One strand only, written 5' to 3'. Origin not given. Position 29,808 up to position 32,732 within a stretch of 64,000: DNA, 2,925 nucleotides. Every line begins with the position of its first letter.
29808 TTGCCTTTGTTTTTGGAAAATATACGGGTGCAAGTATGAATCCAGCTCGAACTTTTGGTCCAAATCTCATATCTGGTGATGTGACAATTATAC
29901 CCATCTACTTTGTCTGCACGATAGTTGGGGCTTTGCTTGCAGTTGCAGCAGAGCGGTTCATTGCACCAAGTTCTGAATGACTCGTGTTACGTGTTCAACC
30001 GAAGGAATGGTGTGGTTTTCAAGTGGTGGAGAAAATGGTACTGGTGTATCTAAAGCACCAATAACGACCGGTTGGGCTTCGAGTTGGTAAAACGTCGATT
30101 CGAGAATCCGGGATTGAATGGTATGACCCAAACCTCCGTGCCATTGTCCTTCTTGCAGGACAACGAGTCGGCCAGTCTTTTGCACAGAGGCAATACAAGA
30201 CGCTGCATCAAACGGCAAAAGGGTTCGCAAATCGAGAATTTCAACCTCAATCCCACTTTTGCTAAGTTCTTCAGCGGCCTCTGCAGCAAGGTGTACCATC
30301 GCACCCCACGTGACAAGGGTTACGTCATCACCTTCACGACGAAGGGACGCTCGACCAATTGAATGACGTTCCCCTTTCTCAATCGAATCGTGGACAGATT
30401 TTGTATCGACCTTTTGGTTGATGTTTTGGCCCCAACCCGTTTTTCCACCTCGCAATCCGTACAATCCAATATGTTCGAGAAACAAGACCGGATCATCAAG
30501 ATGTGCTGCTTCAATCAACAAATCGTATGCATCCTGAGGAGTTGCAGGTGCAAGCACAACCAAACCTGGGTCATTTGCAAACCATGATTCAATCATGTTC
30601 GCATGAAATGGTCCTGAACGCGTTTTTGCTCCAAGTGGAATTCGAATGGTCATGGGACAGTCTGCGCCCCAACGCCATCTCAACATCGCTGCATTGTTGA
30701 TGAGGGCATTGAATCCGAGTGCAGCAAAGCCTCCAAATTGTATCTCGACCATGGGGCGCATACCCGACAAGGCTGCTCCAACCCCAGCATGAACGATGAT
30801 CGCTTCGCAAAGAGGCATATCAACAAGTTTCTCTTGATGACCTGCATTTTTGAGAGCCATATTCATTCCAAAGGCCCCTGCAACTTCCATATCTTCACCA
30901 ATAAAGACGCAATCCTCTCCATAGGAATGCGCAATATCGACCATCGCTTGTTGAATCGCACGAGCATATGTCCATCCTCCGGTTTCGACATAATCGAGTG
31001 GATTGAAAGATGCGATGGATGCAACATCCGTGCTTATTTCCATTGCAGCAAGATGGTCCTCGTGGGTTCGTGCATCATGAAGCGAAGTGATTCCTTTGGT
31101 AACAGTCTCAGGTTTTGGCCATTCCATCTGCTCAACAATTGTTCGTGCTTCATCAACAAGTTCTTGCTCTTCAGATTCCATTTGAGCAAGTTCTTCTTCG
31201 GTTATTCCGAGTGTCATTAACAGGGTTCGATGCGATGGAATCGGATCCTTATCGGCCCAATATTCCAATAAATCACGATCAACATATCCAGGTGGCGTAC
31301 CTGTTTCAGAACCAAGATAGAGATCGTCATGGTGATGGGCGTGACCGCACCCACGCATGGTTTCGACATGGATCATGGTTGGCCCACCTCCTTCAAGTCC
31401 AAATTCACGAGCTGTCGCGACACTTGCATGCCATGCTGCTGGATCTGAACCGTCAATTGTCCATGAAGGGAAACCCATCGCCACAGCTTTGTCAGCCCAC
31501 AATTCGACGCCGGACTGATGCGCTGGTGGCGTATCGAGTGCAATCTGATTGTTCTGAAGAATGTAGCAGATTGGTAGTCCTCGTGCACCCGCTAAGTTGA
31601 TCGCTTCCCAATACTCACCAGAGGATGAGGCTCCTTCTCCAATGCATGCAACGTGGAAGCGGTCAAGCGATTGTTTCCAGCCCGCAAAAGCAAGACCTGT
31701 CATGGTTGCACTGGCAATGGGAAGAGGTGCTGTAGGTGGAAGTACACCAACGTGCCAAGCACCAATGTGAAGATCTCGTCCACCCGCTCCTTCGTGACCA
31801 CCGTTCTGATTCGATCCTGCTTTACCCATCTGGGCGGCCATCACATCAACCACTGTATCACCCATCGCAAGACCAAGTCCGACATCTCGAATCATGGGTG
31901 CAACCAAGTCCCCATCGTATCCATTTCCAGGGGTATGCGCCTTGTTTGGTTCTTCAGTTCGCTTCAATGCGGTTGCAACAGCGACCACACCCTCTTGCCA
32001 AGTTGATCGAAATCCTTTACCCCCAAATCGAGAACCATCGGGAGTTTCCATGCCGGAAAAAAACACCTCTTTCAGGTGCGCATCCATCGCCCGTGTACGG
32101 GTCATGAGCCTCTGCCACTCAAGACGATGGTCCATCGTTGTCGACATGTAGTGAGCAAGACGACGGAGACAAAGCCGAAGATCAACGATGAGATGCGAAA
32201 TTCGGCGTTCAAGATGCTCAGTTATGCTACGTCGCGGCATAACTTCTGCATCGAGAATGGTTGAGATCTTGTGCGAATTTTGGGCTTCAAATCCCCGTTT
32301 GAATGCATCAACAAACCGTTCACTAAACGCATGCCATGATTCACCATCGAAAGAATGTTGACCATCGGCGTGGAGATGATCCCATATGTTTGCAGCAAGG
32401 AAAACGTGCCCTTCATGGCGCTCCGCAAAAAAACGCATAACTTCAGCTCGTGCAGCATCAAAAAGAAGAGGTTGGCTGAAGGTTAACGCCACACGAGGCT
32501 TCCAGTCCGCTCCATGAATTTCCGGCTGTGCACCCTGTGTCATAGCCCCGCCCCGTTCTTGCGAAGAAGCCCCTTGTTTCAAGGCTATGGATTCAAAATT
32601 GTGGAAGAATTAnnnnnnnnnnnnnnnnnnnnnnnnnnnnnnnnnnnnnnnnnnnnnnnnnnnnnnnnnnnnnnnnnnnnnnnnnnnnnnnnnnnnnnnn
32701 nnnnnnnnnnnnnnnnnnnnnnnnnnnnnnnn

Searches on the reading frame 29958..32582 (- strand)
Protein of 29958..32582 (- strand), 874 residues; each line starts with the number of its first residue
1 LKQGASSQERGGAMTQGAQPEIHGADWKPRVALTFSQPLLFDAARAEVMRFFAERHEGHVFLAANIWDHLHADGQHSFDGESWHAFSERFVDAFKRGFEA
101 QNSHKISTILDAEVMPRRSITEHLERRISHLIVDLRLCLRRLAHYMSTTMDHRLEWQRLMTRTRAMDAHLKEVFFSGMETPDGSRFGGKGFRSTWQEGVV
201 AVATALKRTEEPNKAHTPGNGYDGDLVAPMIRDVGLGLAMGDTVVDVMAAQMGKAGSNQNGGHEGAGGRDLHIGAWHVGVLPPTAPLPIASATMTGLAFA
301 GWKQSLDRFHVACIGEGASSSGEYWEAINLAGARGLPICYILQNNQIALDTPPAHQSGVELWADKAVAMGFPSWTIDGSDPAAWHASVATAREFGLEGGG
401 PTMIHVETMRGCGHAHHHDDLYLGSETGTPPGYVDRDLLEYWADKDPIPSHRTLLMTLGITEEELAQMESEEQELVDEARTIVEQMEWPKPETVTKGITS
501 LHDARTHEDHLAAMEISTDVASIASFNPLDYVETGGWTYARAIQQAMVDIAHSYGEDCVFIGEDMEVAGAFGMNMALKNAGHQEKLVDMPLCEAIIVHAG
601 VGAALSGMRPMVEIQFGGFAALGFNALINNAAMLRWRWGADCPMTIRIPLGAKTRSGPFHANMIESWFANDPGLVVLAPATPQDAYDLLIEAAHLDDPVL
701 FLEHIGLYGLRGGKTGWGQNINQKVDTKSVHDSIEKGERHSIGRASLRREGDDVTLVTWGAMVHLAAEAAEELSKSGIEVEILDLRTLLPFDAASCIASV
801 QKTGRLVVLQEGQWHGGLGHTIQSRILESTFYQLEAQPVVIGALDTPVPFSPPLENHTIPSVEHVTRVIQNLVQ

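Call 62: search_protein_families(library=pfam, proteins=[window:29958-32582:-], max_evalue=0.001)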
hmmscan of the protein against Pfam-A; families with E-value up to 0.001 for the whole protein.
window:29958-32582:- (874 aa): 5 families
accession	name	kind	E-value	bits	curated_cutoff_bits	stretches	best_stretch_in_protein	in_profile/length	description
PF00676.26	E1_dh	-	1.4e-36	126.5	22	1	223-491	45-299/300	Dehydrogenase E1 component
PF02780.25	Transketolase_C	-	4.2e-35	120.8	25.9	1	743-865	1-124/124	Transketolase, C-terminal domain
PF02779.29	Transket_pyr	-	2.5e-22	79.8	27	1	538-708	4-172/174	Transketolase, pyrimidine binding domain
PF22613.1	Transketolase_C_1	-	0.00036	21.2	27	0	751-784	11-44/113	Transketolase-like TK C-terminal domain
PF13292.11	DXP_synthase_N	-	0.0008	19.2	21.2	0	294-349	120-175/274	1-deoxy-D-xylulose-5-phosphate synthase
